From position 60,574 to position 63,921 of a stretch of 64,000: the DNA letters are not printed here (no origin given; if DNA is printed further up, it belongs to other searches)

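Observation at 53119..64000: AT-richer accessory island packed with nuclease, NADase and RM-type genes starts at tRNA-Pro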

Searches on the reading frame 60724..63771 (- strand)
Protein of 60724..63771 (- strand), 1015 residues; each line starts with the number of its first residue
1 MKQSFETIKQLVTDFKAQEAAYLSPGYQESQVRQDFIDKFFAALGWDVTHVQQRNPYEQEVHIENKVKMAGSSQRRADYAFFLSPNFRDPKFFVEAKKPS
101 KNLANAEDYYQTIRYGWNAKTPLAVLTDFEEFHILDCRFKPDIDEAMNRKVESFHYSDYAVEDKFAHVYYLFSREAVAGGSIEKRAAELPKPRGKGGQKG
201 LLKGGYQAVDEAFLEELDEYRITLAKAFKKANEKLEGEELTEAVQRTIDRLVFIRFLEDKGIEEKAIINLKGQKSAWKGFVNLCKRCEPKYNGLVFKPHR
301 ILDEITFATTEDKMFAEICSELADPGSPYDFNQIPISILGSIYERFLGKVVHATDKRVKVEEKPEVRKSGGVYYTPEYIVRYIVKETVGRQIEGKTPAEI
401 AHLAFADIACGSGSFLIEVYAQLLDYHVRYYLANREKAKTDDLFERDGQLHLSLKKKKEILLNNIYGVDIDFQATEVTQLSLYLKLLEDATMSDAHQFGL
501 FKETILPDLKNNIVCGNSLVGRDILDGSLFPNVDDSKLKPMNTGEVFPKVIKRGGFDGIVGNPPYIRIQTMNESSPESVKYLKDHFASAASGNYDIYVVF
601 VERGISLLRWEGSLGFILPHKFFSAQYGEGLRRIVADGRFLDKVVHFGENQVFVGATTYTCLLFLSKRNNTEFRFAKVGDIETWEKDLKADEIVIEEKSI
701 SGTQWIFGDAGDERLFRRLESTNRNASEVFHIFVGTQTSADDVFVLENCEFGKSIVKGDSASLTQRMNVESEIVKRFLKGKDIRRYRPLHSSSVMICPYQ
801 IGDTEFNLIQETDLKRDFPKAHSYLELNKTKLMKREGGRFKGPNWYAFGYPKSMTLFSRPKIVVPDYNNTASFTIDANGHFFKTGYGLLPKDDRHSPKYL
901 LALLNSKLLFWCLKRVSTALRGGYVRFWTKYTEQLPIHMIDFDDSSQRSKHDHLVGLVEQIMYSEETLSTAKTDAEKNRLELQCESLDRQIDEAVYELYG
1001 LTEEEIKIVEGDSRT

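Call 6: search_protein_families(library=pfam, proteins=[window:60724-63771:-], max_evalue=0.01)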
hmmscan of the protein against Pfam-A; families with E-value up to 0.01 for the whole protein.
window:60724-63771:- (1015 aa): 8 families
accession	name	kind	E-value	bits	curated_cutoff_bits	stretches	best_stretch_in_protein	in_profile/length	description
PF07669.17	Eco57I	-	4.2e-40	138.1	25.3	1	463-653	1-171/171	Eco57I restriction-modification methylase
PF02384.22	N6_Mtase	-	6.9e-16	58.9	20.4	1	338-674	5-237/311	N-6 DNA Methylase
PF12950.13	TaqI_C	-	4.3e-14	53.2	26.5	1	777-937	3-118/118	TaqI-like C-terminal specificity domain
PF20473.4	MmeI_Mtase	-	6.8e-13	48.8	27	1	399-587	17-167/259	MmeI, DNA-methyltransferase domain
PF04313.20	HSDR_N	-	1.9e-08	34.9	25.1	1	55-137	106-192/198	Type I restriction enzyme R protein N terminus (HSDR_N)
PF13588.12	HSDR_N_2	-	6.2e-06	26.7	25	1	29-142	2-101/110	Type I restriction enzyme R protein N terminus (HSDR_N)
PF20464.3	MmeI_N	-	0.0004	21.2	27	1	23-159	13-137/181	MmeI, N-terminal domain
PF01170.24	UPF0020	-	0.0043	17.2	22.3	0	405-480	32-94/197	RMKL-like, methyltransferase domain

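Call 7: search_protein_families(library=padloc, proteins=[window:60724-63771:-], max_evalue=0.01)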
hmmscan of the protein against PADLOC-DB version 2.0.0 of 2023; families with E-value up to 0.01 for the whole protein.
window:60724-63771:- (1015 aa): 72 families (the best 25 are shown)
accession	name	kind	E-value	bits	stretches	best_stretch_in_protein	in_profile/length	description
PDLC03604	REase_MTase_IIG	-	2e-246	818.6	1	6-1009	8-1004/1011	Type IIG restriction enzyme-methyltransferase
PDLC03629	REase_MTase_IIG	-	1.6e-76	256.1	2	398-951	431-979/1182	Type IIG restriction enzyme-methyltransferase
PDLC03335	MTase_II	-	2.8e-65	219.1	2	551-943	191-577/607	Type II methyltransferase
PDLC03612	REase_MTase_IIG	-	3.5e-58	195.7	2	555-1011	806-1245/1247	Type IIG restriction enzyme-methyltransferase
PDLC03609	REase_MTase_IIG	-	1.5e-50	169.9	3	402-923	436-914/1066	Type IIG restriction enzyme-methyltransferase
PDLC03596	REase_MTase_IIG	-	2.2e-37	126.6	2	542-1012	701-1145/1148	Type IIG restriction enzyme-methyltransferase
PDLC03250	MTase_II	-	9.9e-35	118.4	1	365-1010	158-769/775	Type II methyltransferase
PDLC02643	DrmMI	-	1.8e-32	110.2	2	534-1003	846-1275/1347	DrmMI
PDLC03226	MTase_II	-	8.9e-32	108.4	2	703-974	304-561/579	Type II methyltransferase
PDLC03248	MTase_II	-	1.8e-29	100.9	1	554-983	84-518/521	Type II methyltransferase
PDLC03245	MTase_II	-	3.8e-29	99.7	2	552-908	155-501/577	Type II methyltransferase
PDLC02529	PglX|PglXI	-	4.8e-29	98.7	2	365-629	194-431/1189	PglX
PDLC03313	MTase_II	-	9e-28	95.1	1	554-937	143-515/563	Type II methyltransferase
PDLC03601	REase_MTase_IIG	-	8.4e-27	91.4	2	555-939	673-1054/1110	Type IIG restriction enzyme-methyltransferase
PDLC03630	REase_MTase_IIG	-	3.1e-25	86.2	2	551-838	601-913/1100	Type IIG restriction enzyme-methyltransferase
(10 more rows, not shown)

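Call 18: find_encoding_contigs(protein=window:60724-63771:-, flank=10000, max_places=6)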
Protein window:60724-63771:- (1015 aa): 20 contigs read that carry it; 6 places shown.
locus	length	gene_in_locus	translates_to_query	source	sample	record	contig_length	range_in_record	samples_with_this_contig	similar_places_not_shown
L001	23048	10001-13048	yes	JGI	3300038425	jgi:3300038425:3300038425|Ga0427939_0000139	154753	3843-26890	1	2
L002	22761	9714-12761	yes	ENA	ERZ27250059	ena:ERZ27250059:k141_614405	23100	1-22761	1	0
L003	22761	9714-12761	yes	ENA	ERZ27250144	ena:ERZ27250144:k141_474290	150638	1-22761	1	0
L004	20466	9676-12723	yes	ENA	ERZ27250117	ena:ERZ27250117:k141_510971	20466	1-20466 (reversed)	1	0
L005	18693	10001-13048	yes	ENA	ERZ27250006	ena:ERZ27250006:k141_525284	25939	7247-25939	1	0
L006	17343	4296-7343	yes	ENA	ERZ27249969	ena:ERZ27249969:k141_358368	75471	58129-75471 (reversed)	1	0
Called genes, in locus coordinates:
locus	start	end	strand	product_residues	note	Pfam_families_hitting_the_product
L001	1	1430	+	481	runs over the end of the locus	PF01433:Peptidase_M1 (weak)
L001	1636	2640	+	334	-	PF17419:MauJ (weak)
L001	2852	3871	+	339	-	-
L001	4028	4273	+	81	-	-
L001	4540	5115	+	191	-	-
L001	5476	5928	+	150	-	-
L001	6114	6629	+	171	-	-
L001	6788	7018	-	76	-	-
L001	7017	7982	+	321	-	PF00085:Thioredoxin (faint), PF00578:AhpC-TSA, PF08534:Redoxin, PF13905:Thioredoxin_8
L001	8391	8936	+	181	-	-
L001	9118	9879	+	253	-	PF18928:DUF5677 (weak)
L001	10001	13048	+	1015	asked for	PF04313:HSDR_N (weak), PF13588:HSDR_N_2 (faint), PF02384:N6_Mtase, PF20473:MmeI_Mtase, PF07669:Eco57I, PF12950:TaqI_C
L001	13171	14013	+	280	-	-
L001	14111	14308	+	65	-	-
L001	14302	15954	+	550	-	PF13181:TPR_8 (faint), PF18733:HEPN_LA2681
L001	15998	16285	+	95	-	-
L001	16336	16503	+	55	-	-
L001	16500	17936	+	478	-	PF01582:TIR, PF13676:TIR_2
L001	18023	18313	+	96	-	-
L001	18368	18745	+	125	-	PF00072:Response_reg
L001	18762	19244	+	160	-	-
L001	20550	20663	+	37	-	-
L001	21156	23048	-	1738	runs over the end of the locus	PF00963:Cohesin (weak), PF02368:Big_2 (weak), PF00963:Cohesin, PF26918:Ig_Eae (weak), PF00963:Cohesin, PF14292:SusE (faint), PF00041:fn3 (weak), PF18962:Por_Secre_tail (weak), +5 more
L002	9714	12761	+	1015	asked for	PF04313:HSDR_N (weak), PF13588:HSDR_N_2 (faint), PF02384:N6_Mtase, PF20473:MmeI_Mtase, PF07669:Eco57I, PF12950:TaqI_C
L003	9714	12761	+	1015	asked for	PF04313:HSDR_N (weak), PF13588:HSDR_N_2 (faint), PF02384:N6_Mtase, PF20473:MmeI_Mtase, PF07669:Eco57I, PF12950:TaqI_C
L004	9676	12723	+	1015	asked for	PF04313:HSDR_N (weak), PF13588:HSDR_N_2 (faint), PF02384:N6_Mtase, PF20473:MmeI_Mtase, PF07669:Eco57I, PF12950:TaqI_C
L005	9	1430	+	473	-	PF01433:Peptidase_M1 (weak)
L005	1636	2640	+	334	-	PF17419:MauJ (weak)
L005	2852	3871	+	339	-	-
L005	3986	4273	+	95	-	-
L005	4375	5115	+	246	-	-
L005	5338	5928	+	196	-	-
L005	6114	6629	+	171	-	-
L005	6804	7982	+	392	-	PF00085:Thioredoxin (faint), PF00578:AhpC-TSA, PF08534:Redoxin, PF13905:Thioredoxin_8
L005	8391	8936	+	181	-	-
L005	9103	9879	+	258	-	PF18928:DUF5677 (weak)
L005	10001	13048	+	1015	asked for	PF04313:HSDR_N (weak), PF13588:HSDR_N_2 (faint), PF02384:N6_Mtase, PF20473:MmeI_Mtase, PF07669:Eco57I, PF12950:TaqI_C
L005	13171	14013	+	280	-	-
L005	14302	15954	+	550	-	PF13181:TPR_8 (faint), PF18733:HEPN_LA2681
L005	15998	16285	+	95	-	-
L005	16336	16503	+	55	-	-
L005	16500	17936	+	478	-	PF01582:TIR (weak), PF13676:TIR_2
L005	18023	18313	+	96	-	-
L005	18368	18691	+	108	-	?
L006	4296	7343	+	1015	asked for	PF04313:HSDR_N (weak), PF13588:HSDR_N_2 (faint), PF02384:N6_Mtase, PF20473:MmeI_Mtase, PF07669:Eco57I, PF12950:TaqI_C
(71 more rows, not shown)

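Call 21: search_protein_families(library=pfam, proteins=[L001:9103-9879:+, L001:8391-8936:+, L001:6804-7982:+, L001:6114-6629:+, L001:5332-5928:+, L001:4375-5115:+, L001:3986-4273:+, L001:2852-3871:+, L001:1636-2640:+, L001:57-1430:+], max_evalue=0.01)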
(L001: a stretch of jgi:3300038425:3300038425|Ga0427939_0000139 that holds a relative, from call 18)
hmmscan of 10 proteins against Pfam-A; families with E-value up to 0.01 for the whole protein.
L001:9103-9879:+ (258 aa): 1 family
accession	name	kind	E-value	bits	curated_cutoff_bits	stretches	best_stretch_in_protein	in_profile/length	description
PF18928.5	DUF5677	-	1.8e-07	31.8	27.1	1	64-122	4-62/166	Family of unknown function (DUF5677)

L001:8391-8936:+ (181 aa): 0 families

L001:6804-7982:+ (392 aa): 5 families
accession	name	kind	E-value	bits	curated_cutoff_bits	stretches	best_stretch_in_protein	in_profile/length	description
PF08534.16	Redoxin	-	2.2e-12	47.4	26.6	1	307-386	2-82/148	Redoxin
PF00578.27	AhpC-TSA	-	5.3e-12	46.2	26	1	307-386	1-78/124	AhpC/TSA family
PF13905.12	Thioredoxin_8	-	4.2e-08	33.8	27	1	333-388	1-57/94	Thioredoxin-like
PF00085.26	Thioredoxin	-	1.5e-05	25.4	23.5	1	334-383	19-67/103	Thioredoxin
PF00255.25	GSHPx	-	0.0099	15.9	27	0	319-371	7-58/108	Glutathione peroxidase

L001:6114-6629:+ (171 aa): 0 families

L001:5332-5928:+ (198 aa): 1 family
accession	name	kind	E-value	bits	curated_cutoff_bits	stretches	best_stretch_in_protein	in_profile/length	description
PF08507.15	COPI_assoc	-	0.0018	18.8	30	1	49-118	49-113/130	COPI associated protein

L001:4375-5115:+ (246 aa): 0 families

L001:3986-4273:+ (95 aa): 0 families

L001:2852-3871:+ (339 aa): 2 families
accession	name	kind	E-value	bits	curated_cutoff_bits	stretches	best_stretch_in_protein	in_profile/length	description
PF01155.25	HypA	-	0.0028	18.1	28.9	1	261-332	24-93/112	Hydrogenase/urease nickel incorporation, metallochaperone, hypA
PF13248.11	Zn_ribbon_3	-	0.0084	16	27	0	325-335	16-26/26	zinc-ribbon domain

L001:1636-2640:+ (334 aa): 1 family
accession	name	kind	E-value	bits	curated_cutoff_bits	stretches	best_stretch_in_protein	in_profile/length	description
PF17419.7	MauJ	-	4e-09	37.8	28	1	146-247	1-86/116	Methylamine utilization protein MauJ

L001:57-1430:+ (457 aa): 1 family
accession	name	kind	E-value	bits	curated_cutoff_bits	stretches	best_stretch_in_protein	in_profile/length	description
PF01433.26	Peptidase_M1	-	4.7e-07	30.1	27.7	1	310-433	72-202/218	Peptidase family M1 domain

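Call 41: search_protein_families(library=ncbifam, proteins=[window:60724-63771:-], max_evalue=0.01)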
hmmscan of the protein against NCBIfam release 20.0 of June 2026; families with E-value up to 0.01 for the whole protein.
window:60724-63771:- (1015 aa): 9 families
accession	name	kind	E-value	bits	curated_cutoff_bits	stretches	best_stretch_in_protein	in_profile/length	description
NF033452.1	BREX_1_MTaseX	exception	5.5e-25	87.4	500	2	556-679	508-628/1210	BREX-1 system adenine-specific DNA-methyltransferase PglX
NF033451.1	BREX_2_MTaseX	equivalog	2.1e-21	75.5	400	2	365-664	190-466/1185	BREX-2 system adenine-specific DNA-methyltransferase PglX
NF033455.1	BREX_6_MTaseX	exception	6.2e-17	60.4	900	2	543-634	542-625/1319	BREX-6 system adenine-specific DNA-methyltransferase PglX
NF033454.1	BREX_5_MTaseX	exception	4.5e-12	44.4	900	2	402-500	302-382/1404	BREX-5 system adenine-specific DNA-methyltransferase PglX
NF047738.1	antiphage_MADS2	equivalog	2e-09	36.3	720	1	279-679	238-578/654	methylation-associated defense system DNA methyltransferase MAD2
TIGR00497.1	hsdM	equivalog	1.2e-06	27.6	242.75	1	550-670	301-420/515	type I restriction-modification system subunit M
TIGR02987.1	met_A_Alw26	exception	7.1e-06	25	353.5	1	368-576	1-133/523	Alw26I/Eco31I/Esp3I family type II restriction adenine-specific DNA-methyltransferase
TIGR03534.1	RF_mod_PrmC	equivalog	0.00045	19.8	199.1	0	541-578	142-179/253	peptide chain release factor N(5)-glutamine methyltransferase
TIGR00536.1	hemK_fam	subfamily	0.006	15.7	115.5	0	546-580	174-206/286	HemK family protein methyltransferase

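Call 46: find_related_loci(query=L005:9-1430:+, collection=genome_contigs, flank=10000)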
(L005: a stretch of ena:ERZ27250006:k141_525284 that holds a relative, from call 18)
Query L005:9-1430:+ (473 aa) in genome_contigs; peptide patterns used: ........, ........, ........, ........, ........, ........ (x = any residue, [..] = any of these).
15 stretches matched a pattern, but none encodes a relative of the query by tblastn (E <= 1e-3).

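Call 48: search_protein_families(library=padloc, proteins=[L001:9103-9879:+, L001:8391-8936:+, L001:6804-7982:+, L001:4375-5115:+, L001:3986-4273:+, L001:2852-3871:+, L001:1636-2640:+, L001:57-1430:+], max_evalue=0.01)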
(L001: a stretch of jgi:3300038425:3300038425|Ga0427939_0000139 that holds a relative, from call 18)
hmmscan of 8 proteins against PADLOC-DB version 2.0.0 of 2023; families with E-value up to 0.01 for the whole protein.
L001:9103-9879:+ (258 aa): 0 families

L001:8391-8936:+ (181 aa): 0 families

L001:6804-7982:+ (392 aa): 0 families

L001:4375-5115:+ (246 aa): 0 families

L001:3986-4273:+ (95 aa): 0 families

L001:2852-3871:+ (339 aa): 1 family
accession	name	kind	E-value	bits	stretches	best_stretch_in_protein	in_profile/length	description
PDLC04447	PDC-M14A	-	0.0073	14.7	0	298-334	17-52/152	-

L001:1636-2640:+ (334 aa): 0 families

L001:57-1430:+ (457 aa): 0 families

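Call 52: find_homologous_proteins(query=L005:9-1430:+, max_evalue=0.00001)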
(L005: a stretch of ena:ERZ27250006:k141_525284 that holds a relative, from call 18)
Query L005:9-1430:+ (473 aa): 6 proteins with E <= 0.00001 among 5650 candidates.
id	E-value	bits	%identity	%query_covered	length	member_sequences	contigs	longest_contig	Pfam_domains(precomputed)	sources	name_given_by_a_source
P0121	0.0e+0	1023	97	96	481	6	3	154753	PF01433.27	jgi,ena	jgi:aminopeptidase N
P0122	4.4e-253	858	85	92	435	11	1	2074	PF01433.27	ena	-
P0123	3.6e-7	47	26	69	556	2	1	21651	PF17900.7,PF01433.27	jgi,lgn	-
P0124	2.5e-6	45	24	56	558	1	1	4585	PF17900.7,PF01433.27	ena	-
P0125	3.5e-6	44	24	67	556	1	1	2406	PF17900.7,PF01433.27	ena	-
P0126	5.3e-6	44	24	66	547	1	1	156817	PF17900.7,PF01433.27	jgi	jgi:aminopeptidase N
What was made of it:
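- The M1-like peptidase has essentially no relatives (calls 46, 52).
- Tried and rejected: The M1-like peptidase gave no relatives in GTDB representative genomes (call 46) and only its own cluster in the protein database (call 52).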

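Call 53: find_encoding_contigs(protein=P0121, flank=10000, max_places=5)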
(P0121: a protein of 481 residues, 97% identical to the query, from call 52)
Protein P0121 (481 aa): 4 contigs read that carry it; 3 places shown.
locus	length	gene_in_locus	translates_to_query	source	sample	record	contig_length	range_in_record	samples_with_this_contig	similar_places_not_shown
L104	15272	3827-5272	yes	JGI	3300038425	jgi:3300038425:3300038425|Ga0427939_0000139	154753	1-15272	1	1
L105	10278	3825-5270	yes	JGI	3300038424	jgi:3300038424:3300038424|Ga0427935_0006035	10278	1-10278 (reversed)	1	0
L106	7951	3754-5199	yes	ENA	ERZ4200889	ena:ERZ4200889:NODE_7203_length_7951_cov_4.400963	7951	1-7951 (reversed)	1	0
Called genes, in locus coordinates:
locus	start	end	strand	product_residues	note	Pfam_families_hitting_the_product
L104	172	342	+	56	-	-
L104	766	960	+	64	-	-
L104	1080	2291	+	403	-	-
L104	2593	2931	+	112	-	PF24709:DUF7670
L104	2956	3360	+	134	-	PF13248:Zn_ribbon_3 (weak), PF13240:Zn_Ribbon_1 (weak)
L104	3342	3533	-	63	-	-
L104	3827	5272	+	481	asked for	PF01433:Peptidase_M1 (weak)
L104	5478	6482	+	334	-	PF17419:MauJ (weak)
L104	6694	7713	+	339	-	-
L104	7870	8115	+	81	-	-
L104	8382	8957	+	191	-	-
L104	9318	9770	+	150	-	-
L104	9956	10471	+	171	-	-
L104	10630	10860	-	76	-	-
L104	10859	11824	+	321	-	PF00085:Thioredoxin (faint), PF00578:AhpC-TSA, PF08534:Redoxin, PF13905:Thioredoxin_8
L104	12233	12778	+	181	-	-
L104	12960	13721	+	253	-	PF18928:DUF5677 (weak)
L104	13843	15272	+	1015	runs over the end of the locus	PF04313:HSDR_N (weak), PF13588:HSDR_N_2 (faint), PF02384:N6_Mtase, PF20473:MmeI_Mtase, PF07669:Eco57I, PF12950:TaqI_C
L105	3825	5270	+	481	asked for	PF01433:Peptidase_M1 (weak)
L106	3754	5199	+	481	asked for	PF01433:Peptidase_M1 (weak)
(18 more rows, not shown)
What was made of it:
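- Three assemblies break at the same point about 24.5 kb from the tRNA (call 53), as they would at a repeat or a variable junction.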

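Call 57: search_protein_families(library=pfam, proteins=[L104:1080-2291:+, L104:766-960:+, L104:2956-3360:+, L104:172-342:+, L104:2593-2931:+], max_evalue=0.05)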
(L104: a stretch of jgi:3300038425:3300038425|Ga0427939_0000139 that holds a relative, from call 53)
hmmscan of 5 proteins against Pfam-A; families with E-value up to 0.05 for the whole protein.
L104:1080-2291:+ (403 aa): 0 families

L104:766-960:+ (64 aa): 0 families

L104:2956-3360:+ (134 aa): 7 families
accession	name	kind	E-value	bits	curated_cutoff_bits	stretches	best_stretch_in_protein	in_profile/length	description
PF13240.11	Zn_Ribbon_1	-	9.2e-07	28.9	25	1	43-64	2-23/23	zinc-ribbon domain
PF13248.11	Zn_ribbon_3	-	1.3e-05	25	27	1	42-62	4-24/26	zinc-ribbon domain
PF12773.13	DZR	-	0.0004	20.9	27.3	1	43-65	1-23/45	Double zinc ribbon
PF24460.1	DUF7575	-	0.019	14.8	28.5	0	56-67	5-16/28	Domain of unknown function (DUF7575)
PF07282.18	Cas12f1-like_TNB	-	0.021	15.4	26.3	1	42-68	30-54/60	Cas12f1-like, TNB domain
PF17032.10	Zn_ribbon_15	-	0.03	15.6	28.9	1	21-61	41-73/73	zinc-ribbon family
PF01155.25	HypA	-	0.035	14.6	28.9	1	31-63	61-95/112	Hydrogenase/urease nickel incorporation, metallochaperone, hypA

L104:172-342:+ (56 aa): 0 families

L104:2593-2931:+ (112 aa): 1 family
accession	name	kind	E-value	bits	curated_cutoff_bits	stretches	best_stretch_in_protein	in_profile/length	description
PF24709.1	DUF7670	-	4.6e-14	53.2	29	1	2-104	6-116/118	Domain of unknown function (DUF7670)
